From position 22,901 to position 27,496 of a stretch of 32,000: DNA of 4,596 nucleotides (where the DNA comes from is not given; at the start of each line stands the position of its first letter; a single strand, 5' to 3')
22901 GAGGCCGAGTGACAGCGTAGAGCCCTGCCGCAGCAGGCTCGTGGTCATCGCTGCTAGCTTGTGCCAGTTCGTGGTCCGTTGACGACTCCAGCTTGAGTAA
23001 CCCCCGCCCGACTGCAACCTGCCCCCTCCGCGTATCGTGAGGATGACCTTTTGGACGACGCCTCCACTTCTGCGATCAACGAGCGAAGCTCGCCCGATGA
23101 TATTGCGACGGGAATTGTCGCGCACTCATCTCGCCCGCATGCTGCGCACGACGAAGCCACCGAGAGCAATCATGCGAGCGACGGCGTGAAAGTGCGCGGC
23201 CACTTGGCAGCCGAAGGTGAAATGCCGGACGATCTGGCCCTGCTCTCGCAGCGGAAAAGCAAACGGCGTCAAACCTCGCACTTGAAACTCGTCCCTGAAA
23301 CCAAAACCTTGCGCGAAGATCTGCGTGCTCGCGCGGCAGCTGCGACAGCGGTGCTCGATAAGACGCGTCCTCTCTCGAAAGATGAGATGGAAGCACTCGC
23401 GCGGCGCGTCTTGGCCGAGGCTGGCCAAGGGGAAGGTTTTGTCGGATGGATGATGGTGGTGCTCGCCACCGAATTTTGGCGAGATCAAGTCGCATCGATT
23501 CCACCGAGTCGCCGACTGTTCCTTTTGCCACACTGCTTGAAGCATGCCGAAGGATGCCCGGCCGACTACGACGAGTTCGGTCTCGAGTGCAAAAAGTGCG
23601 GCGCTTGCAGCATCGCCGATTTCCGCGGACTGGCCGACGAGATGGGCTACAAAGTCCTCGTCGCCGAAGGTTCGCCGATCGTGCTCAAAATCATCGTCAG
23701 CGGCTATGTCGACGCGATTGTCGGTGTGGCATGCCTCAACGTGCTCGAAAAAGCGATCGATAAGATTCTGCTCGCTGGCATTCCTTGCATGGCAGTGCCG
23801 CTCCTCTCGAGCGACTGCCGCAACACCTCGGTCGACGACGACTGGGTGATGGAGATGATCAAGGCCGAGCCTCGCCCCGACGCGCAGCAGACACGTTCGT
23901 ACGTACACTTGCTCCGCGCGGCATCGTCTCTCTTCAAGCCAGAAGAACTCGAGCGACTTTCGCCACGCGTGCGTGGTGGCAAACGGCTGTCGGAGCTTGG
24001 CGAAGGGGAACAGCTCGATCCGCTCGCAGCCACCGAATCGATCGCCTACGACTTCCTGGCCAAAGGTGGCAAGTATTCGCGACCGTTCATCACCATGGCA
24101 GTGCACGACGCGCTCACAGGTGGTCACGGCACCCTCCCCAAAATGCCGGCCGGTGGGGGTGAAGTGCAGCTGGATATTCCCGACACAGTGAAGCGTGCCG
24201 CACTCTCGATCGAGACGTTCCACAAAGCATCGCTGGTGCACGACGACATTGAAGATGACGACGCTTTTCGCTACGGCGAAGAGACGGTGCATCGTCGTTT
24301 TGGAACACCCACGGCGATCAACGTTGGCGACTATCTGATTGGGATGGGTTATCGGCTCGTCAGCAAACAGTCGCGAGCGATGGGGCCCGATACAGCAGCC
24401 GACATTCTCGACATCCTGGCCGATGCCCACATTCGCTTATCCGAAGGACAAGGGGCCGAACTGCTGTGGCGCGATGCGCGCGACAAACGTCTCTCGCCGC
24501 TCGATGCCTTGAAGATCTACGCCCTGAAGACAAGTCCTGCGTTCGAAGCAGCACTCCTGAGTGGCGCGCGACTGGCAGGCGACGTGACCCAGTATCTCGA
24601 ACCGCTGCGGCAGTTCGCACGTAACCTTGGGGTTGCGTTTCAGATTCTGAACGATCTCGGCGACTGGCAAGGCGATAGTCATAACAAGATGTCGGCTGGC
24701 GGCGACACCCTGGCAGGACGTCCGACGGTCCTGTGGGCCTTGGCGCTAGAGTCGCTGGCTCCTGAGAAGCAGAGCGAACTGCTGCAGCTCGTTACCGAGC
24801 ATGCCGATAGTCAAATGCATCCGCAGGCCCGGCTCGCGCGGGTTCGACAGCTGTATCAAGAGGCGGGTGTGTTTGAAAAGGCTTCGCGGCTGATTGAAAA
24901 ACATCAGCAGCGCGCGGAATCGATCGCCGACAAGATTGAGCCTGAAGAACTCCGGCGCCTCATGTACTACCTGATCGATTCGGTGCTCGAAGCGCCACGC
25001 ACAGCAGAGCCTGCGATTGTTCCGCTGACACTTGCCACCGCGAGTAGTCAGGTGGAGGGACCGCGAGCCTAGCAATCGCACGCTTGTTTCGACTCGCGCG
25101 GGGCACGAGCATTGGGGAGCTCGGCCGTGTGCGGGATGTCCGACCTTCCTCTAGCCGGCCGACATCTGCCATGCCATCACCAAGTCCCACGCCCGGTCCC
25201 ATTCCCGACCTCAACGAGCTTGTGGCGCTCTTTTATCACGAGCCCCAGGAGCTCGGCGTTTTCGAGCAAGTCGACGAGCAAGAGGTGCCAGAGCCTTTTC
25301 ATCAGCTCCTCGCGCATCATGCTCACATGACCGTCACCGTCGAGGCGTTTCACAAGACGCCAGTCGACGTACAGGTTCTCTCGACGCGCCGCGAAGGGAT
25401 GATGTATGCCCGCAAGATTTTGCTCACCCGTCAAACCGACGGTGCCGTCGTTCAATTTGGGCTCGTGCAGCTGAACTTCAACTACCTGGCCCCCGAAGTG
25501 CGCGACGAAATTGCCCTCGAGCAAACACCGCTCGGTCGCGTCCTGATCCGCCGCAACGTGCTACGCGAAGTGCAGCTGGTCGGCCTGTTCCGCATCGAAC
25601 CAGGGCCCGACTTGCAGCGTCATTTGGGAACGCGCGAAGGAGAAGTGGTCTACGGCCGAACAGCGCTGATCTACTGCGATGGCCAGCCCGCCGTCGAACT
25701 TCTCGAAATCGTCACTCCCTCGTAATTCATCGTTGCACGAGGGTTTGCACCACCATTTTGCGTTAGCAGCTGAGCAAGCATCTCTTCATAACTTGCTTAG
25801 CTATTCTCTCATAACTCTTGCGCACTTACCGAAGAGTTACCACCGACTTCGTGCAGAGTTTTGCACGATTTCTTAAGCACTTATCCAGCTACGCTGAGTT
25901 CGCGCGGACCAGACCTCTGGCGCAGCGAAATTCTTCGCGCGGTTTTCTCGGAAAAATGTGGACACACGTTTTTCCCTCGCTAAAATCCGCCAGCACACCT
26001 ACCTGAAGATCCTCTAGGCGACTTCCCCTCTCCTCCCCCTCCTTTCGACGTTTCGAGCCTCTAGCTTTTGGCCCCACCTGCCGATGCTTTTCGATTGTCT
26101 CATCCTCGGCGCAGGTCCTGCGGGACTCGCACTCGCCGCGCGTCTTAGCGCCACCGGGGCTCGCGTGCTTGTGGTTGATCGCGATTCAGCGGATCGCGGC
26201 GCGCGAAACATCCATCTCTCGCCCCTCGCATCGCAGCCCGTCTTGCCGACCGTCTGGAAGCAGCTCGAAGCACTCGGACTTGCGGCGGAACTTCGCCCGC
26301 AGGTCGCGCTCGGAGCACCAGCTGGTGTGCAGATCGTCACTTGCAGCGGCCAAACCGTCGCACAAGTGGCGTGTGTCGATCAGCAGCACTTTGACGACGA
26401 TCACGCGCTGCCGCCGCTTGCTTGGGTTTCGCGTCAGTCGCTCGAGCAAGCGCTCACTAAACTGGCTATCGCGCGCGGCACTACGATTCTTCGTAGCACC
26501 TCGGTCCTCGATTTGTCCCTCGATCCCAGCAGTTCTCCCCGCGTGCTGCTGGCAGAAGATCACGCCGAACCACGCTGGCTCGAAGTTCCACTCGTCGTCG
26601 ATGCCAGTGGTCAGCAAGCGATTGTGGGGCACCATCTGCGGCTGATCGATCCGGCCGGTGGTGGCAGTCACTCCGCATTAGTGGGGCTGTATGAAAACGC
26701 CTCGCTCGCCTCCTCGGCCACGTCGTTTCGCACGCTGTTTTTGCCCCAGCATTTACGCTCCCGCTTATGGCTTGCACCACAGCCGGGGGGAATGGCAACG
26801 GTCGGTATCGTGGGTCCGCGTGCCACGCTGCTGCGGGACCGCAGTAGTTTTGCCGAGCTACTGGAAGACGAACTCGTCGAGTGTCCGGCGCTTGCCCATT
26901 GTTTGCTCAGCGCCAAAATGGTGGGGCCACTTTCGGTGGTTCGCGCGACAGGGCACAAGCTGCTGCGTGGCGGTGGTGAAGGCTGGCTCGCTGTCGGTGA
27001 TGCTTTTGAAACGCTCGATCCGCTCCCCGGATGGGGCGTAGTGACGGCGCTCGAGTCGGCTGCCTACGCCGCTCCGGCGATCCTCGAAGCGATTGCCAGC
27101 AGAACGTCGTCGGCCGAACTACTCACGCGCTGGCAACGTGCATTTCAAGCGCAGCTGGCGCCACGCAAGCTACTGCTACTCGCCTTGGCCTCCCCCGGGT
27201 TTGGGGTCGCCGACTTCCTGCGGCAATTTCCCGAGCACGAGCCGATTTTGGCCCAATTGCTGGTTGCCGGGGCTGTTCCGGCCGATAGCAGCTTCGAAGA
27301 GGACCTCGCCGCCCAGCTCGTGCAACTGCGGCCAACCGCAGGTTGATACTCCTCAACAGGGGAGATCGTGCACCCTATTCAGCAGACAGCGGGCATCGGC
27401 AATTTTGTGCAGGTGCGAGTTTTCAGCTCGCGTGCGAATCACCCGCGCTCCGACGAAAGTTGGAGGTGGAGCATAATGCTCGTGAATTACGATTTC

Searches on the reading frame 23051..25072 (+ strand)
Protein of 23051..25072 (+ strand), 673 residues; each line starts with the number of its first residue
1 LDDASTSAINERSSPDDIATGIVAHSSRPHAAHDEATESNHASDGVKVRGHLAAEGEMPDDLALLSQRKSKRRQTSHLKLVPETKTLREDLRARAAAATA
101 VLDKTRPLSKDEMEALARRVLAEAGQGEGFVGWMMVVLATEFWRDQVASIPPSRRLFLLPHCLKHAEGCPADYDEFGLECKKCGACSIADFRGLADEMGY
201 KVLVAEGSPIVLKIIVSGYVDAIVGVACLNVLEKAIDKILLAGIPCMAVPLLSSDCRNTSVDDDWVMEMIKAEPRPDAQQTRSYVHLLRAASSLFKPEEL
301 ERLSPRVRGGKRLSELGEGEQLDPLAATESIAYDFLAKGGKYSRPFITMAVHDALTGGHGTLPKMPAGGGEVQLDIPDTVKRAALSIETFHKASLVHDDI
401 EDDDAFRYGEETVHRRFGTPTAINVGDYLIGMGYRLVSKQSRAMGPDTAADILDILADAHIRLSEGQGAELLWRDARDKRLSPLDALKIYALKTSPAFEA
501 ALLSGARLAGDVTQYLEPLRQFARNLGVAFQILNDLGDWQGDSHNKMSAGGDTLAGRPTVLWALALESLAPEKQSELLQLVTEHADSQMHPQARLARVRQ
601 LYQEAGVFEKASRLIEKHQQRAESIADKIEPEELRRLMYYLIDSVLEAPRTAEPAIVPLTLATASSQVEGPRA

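Call 16: search_protein_families(library=pfam, proteins=[window:23051-25072:+], max_evalue=0.001)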
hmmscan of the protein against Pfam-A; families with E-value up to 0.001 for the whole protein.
window:23051-25072:+ (673 aa): 2 families
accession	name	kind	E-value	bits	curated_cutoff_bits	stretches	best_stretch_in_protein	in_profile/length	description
PF00348.22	polyprenyl_synt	-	7.4e-43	147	27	1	331-587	7-240/251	Polyprenyl synthetase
PF01976.22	DUF116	-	1.9e-39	135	25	1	121-270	7-155/155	Protein of unknown function DUF116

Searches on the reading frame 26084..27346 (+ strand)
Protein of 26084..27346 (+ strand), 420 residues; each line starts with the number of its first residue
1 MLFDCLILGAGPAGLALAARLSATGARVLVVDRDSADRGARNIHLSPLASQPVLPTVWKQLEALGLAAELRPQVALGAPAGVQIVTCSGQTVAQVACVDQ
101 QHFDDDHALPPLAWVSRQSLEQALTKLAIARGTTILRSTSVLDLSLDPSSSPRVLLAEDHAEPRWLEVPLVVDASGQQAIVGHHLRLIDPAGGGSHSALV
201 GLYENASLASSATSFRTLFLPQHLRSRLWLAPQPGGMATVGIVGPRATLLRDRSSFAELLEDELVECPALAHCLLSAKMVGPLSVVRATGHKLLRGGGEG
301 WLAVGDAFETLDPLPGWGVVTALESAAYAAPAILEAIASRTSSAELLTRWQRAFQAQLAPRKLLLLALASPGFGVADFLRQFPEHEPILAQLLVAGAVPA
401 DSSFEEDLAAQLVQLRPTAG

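Call 17: search_protein_families(library=pfam, proteins=[window:26084-27346:+], max_evalue=0.001)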
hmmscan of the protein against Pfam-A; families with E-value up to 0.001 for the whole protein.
window:26084-27346:+ (420 aa): 6 families
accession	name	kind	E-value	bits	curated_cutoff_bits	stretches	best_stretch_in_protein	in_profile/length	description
PF01494.25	FAD_binding_3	-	5.6e-10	39.4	22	1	4-186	3-168/349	FAD binding domain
PF01266.30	DAO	-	2e-06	28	27.9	1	4-40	1-38/353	FAD dependent oxidoreductase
PF05834.18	Lycopene_cycl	-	4.8e-06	26.3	23.4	0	4-33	1-32/380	Lycopene cyclase protein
PF13450.12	NAD_binding_8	-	1.2e-05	25.9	21.9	1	7-34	1-28/68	NAD(P)-binding Rossmann-like domain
PF07992.20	Pyr_redox_2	-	0.00021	21.3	26.1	1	3-38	1-31/291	Pyridine nucleotide-disulphide oxidoreductase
PF00890.30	FAD_binding_2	-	0.00022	21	20.4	1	4-42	1-37/414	FAD binding domain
